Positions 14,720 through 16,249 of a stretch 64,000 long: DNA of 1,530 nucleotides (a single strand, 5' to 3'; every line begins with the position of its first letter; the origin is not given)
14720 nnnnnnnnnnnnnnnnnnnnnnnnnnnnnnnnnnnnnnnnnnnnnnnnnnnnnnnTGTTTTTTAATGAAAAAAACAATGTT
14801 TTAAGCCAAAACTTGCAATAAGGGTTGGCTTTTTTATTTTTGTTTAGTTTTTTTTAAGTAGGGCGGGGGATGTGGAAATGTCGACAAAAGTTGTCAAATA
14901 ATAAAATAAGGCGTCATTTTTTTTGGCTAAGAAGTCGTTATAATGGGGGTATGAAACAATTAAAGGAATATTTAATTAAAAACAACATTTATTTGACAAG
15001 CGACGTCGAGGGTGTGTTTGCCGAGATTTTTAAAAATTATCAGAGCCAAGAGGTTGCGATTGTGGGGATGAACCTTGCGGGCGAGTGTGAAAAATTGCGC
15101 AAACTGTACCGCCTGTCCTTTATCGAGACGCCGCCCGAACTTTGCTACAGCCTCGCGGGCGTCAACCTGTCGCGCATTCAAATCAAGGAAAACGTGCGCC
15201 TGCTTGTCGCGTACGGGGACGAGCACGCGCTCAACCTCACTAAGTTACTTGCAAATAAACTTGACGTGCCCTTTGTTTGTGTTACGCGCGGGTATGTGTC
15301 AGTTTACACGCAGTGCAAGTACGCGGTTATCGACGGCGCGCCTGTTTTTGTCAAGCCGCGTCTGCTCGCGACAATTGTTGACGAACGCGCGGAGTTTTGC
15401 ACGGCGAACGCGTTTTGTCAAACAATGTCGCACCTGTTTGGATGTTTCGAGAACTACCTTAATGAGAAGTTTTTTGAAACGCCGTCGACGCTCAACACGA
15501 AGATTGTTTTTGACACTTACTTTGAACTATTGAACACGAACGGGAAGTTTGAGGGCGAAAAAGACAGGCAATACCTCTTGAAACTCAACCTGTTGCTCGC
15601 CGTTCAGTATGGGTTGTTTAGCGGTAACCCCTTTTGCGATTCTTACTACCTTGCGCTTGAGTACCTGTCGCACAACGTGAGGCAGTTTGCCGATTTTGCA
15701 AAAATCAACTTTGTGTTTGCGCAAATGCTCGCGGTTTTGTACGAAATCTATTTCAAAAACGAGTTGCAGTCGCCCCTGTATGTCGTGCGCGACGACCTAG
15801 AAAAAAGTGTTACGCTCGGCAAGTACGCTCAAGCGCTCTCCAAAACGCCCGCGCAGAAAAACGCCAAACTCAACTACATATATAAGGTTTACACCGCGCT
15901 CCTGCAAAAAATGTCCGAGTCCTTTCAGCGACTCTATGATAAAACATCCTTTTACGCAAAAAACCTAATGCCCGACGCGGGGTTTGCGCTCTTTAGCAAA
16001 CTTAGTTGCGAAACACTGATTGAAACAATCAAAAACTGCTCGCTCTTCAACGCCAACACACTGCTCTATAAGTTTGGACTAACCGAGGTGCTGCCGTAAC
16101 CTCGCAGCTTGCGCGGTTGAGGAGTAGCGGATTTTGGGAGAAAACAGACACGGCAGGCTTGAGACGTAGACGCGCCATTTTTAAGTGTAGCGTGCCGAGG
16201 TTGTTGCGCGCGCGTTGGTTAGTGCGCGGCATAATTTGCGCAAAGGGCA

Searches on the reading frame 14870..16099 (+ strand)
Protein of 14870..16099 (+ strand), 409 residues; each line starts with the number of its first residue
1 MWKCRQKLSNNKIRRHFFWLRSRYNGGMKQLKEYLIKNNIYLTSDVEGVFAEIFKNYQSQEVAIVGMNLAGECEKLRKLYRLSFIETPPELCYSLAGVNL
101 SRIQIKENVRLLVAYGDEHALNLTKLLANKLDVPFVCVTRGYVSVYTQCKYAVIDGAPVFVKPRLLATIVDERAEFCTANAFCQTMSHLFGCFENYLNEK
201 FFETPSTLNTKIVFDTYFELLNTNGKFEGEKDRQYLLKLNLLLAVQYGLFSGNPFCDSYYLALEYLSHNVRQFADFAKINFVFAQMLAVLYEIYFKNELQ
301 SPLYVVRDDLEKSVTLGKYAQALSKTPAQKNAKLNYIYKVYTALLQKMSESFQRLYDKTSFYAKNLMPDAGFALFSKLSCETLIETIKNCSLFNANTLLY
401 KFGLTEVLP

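Call 27: search_protein_families(library=ncbifam, max_evalue=0.00001, proteins=[window:14870-16099:+])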
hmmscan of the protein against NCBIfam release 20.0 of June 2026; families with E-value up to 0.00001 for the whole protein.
window:14870-16099:+ (409 aa): 0 families

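Call 41: find_encoding_contigs(protein=window:14870-16099:+, flank=4000, max_places=10)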
Protein window:14870-16099:+ (409 aa): no gene with exactly this product is on record in the collection.

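Call 72: search_protein_families(library=pfam, max_evalue=0.001, proteins=[window:14870-16099:+])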
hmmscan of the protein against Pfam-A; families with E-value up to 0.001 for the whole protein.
window:14870-16099:+ (409 aa): 0 families
